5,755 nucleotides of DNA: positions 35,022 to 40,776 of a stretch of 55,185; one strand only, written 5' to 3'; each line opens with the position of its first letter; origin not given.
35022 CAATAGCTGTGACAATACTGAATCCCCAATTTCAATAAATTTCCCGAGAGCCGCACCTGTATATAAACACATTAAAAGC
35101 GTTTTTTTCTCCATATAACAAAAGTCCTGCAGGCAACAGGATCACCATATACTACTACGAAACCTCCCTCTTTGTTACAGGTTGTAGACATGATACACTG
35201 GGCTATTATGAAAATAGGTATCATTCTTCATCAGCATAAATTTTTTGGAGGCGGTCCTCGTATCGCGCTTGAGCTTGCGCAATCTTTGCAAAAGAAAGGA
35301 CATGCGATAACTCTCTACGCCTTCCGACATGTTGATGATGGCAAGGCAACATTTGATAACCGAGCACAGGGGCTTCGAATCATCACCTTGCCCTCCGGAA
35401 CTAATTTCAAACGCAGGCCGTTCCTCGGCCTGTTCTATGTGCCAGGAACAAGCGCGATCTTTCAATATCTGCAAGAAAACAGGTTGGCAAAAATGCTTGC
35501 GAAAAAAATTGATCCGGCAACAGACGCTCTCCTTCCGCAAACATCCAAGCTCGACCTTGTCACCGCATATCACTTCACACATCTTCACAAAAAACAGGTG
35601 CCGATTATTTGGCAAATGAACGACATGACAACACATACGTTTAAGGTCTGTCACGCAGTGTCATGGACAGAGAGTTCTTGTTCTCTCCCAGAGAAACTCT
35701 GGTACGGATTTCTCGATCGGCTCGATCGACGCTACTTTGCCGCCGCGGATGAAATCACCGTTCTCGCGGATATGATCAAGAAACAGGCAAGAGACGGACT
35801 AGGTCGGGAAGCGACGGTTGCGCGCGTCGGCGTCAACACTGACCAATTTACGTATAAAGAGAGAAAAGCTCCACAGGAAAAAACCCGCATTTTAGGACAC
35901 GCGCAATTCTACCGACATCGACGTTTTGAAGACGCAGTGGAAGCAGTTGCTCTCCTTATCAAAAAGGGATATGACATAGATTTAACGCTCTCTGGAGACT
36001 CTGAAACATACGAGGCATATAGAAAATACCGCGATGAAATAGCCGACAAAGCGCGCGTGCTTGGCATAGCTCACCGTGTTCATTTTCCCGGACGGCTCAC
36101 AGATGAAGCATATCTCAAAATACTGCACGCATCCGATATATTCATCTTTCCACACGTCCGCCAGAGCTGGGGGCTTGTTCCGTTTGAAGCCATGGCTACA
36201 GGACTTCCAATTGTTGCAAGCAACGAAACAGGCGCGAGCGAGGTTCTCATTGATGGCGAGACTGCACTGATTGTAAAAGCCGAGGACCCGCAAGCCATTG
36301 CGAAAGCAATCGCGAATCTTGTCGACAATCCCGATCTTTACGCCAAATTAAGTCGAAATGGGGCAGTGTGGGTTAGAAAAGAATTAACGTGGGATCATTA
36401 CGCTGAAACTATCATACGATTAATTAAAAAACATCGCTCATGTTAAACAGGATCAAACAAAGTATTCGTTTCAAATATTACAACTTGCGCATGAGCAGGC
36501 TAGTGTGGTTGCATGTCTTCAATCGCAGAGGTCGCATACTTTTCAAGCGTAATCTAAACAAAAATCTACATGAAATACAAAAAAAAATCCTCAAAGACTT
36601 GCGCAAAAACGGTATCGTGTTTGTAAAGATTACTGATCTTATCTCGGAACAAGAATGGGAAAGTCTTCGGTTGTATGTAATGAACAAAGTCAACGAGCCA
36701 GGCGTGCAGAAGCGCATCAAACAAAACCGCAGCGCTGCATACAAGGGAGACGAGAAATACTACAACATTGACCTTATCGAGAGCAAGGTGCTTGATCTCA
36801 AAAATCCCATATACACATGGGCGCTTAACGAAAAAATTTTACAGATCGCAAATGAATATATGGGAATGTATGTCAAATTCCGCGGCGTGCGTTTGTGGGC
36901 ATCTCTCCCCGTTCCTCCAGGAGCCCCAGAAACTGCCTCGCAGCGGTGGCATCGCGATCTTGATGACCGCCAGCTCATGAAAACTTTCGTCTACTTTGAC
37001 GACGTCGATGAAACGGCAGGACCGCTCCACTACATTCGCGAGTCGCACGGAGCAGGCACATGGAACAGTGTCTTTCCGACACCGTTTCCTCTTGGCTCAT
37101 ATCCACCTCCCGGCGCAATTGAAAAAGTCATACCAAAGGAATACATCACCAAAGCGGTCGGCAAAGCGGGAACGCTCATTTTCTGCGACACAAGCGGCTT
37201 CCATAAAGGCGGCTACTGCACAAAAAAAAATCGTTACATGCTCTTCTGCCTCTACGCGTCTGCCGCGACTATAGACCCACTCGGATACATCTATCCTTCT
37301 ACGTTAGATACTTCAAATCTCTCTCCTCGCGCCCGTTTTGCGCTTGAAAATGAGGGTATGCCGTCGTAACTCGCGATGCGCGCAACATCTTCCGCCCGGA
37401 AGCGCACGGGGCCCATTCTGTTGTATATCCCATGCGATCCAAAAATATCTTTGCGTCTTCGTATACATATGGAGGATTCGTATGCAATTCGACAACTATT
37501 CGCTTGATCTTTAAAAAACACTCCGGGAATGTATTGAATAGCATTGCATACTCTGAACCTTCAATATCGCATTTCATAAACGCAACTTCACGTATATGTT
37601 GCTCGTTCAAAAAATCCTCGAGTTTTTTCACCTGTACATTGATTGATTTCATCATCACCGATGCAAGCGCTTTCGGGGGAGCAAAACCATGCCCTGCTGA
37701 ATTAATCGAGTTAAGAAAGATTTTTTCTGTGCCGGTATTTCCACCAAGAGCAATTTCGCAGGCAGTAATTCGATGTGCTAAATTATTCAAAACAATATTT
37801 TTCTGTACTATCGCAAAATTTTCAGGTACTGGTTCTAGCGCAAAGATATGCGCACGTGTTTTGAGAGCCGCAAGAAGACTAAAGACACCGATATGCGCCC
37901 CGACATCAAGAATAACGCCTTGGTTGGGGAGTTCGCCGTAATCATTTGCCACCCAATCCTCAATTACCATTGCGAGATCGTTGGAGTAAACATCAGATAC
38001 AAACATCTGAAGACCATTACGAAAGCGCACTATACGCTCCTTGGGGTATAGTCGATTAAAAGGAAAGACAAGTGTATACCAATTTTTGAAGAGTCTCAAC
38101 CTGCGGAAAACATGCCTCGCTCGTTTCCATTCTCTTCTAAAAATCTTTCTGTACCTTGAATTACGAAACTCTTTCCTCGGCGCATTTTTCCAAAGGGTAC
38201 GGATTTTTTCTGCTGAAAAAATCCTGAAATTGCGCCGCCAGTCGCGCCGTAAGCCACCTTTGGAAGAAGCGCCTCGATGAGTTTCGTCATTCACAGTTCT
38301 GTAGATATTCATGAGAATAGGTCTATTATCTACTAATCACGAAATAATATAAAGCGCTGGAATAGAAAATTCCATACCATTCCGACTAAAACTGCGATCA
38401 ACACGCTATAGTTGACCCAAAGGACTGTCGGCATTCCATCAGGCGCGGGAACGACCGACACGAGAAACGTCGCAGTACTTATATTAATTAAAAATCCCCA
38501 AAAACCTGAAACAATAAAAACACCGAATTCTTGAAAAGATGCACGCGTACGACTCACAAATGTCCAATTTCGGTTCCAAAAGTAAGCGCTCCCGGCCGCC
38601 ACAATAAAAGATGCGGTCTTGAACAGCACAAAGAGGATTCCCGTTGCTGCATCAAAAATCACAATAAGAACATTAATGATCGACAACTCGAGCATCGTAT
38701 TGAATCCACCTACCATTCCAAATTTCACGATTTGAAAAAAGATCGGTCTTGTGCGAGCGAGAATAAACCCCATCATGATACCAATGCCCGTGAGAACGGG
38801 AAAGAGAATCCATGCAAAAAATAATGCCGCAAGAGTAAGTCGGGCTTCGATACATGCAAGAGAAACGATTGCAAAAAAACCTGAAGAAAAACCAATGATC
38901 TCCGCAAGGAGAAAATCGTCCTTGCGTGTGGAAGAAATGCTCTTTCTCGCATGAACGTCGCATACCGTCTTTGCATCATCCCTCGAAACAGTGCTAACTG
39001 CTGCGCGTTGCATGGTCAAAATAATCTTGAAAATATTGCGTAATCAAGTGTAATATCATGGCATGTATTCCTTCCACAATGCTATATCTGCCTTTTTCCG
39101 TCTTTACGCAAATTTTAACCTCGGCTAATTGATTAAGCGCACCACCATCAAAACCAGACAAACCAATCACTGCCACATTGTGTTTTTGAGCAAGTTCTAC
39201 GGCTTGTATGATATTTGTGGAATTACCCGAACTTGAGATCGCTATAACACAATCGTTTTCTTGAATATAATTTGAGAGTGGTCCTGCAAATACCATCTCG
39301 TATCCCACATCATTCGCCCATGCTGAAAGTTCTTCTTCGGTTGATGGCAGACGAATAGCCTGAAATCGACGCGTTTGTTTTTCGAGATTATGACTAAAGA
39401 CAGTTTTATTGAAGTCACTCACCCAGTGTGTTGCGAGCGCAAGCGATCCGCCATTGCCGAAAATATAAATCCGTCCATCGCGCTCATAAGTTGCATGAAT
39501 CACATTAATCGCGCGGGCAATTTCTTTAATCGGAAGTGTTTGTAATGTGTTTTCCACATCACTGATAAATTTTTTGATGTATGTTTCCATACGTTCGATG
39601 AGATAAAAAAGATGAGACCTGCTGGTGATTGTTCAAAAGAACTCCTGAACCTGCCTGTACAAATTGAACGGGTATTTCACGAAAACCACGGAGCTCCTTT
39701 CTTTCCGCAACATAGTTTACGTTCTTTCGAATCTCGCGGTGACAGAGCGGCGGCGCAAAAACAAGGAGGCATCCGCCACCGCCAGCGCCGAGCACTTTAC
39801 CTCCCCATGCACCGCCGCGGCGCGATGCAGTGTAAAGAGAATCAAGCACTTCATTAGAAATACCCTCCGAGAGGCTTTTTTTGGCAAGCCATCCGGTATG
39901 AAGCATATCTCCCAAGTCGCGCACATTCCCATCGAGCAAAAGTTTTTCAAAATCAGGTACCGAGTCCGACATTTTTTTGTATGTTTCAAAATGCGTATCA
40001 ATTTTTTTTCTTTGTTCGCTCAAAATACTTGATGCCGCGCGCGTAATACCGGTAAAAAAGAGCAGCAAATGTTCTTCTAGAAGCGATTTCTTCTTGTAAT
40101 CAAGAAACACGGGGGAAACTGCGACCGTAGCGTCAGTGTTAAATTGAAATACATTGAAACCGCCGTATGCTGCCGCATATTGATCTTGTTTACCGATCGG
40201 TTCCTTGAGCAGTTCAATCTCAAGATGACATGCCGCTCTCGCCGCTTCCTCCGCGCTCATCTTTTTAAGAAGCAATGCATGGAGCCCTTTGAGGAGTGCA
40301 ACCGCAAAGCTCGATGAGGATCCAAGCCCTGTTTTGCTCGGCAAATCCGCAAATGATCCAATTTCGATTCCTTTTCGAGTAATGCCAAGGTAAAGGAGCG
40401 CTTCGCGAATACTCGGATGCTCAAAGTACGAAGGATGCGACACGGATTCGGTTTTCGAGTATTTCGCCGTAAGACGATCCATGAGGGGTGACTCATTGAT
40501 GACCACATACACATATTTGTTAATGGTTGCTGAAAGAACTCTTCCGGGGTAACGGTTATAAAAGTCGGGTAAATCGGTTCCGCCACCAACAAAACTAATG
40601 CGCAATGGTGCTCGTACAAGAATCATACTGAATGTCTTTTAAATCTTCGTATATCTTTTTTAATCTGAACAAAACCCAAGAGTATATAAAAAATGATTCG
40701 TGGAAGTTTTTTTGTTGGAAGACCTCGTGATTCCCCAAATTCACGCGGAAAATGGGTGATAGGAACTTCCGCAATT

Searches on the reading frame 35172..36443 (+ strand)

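Call 9: search_protein_families(library=pfam, proteins=[window:35172-36443:+], max_evalue=0.001)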
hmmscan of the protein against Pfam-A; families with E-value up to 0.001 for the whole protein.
window:35172-36443:+ (424 aa): 6 families
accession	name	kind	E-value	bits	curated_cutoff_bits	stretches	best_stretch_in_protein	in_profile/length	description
PF00534.26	Glycos_transf_1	-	8.8e-31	107.2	26.4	1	230-398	8-170/172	Glycosyl transferases group 1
PF13692.12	Glyco_trans_1_4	-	1.3e-26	94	27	1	244-386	8-142/142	Glycosyl transferases group 1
PF13524.12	Glyco_trans_1_2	-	3.4e-12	47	25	1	264-415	10-143/144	Glycosyl transferase-like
PF20706.3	GT4-conflict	-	1.1e-11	44.8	26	1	197-413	156-384/385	Family 4 Glycosyltransferase in conflict systems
PF13439.12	Glyco_transf_4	-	5.8e-07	30.1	28.5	1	26-224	2-169/170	Glycosyltransferase Family 4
PF13579.12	Glyco_trans_4_4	-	0.00095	20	29.7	0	26-216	1-151/158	Glycosyl transferase 4-like domain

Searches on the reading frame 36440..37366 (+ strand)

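Call 9: search_protein_families(library=pfam, proteins=[window:36440-37366:+], max_evalue=0.001)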
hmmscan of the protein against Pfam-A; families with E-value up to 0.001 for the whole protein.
window:36440-37366:+ (309 aa): 1 family
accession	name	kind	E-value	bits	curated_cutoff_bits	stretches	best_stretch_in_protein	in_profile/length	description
PF05721.19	PhyH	-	0.00013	22.8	22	1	63-258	8-203/213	Phytanoyl-CoA dioxygenase (PhyH)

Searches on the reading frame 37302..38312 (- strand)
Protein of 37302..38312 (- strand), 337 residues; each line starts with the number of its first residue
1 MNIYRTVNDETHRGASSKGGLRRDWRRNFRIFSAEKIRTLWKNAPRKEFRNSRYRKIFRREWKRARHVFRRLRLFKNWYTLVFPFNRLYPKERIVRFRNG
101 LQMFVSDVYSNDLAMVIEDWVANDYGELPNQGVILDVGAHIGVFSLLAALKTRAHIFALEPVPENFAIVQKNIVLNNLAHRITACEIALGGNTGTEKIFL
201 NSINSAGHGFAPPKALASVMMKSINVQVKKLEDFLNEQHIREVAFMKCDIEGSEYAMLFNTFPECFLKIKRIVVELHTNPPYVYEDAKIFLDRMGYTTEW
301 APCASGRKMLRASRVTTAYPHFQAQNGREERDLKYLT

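Call 9: search_protein_families(library=pfam, proteins=[window:37302-38312:-], max_evalue=0.001)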
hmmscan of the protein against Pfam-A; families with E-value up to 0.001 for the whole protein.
window:37302-38312:- (337 aa): 3 families
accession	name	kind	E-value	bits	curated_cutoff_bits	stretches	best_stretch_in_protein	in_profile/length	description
PF05050.19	Methyltransf_21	-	7.9e-17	62.3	22.7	1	136-296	1-171/173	Methyltransferase FkbM domain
PF02475.24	TRM5-TYW2_MTfase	-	2.5e-05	24.7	28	1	132-186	38-93/164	TRM5/TYW2 methyltransferase domain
PF05575.17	V_cholerae_RfbT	-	4.7e-05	23.3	27.9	1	115-259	67-208/286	Vibrio cholerae RfbT protein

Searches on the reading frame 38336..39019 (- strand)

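Call 9: search_protein_families(library=pfam, proteins=[window:38336-39019:-], max_evalue=0.001)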
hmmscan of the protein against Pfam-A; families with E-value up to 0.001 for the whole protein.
window:38336-39019:- (228 aa): 1 family
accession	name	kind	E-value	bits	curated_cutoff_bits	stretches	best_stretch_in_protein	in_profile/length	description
PF04138.20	GtrA_DPMS_TM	-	2.6e-15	57.1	26.1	1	99-226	1-117/117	GtrA/DPMS, transmembrane domain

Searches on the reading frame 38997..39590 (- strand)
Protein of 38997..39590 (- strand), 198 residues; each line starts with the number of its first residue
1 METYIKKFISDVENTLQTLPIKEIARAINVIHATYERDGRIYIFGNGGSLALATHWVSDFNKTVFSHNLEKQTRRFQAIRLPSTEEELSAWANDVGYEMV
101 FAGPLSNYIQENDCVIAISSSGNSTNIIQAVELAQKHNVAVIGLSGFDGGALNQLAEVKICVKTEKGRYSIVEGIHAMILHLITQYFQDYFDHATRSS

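Call 9: search_protein_families(library=pfam, proteins=[window:38997-39590:-], max_evalue=0.001)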
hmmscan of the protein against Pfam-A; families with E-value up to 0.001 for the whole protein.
window:38997-39590:- (198 aa): 2 families
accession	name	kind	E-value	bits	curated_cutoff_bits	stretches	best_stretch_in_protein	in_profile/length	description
PF13580.11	SIS_2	-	3.3e-16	60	27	1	12-146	10-138/138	SIS domain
PF01380.27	SIS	-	1.9e-10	41.1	25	1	107-168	49-110/131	SIS domain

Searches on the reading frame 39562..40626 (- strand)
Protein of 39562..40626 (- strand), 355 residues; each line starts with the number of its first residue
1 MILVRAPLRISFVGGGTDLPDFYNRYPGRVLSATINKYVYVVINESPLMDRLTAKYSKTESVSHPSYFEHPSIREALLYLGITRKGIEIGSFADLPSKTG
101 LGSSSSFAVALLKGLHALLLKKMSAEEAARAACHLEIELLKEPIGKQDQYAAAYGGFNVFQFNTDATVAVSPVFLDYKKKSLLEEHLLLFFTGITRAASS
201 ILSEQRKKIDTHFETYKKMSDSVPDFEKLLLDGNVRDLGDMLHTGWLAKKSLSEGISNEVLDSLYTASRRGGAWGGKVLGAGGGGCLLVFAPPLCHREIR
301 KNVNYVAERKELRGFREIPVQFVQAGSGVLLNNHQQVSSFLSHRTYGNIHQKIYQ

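Call 9: search_protein_families(library=pfam, proteins=[window:39562-40626:-], max_evalue=0.001)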
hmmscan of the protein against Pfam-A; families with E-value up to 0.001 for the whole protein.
window:39562-40626:- (355 aa): 2 families
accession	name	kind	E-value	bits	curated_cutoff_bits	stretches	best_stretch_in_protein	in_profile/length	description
PF00288.32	GHMP_kinases_N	-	2.8e-14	53.5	22.3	1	80-156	14-87/87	GHMP kinases N terminal domain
PF08544.19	GHMP_kinases_C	-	1.3e-06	29.2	21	1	228-292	3-67/85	GHMP kinases C terminal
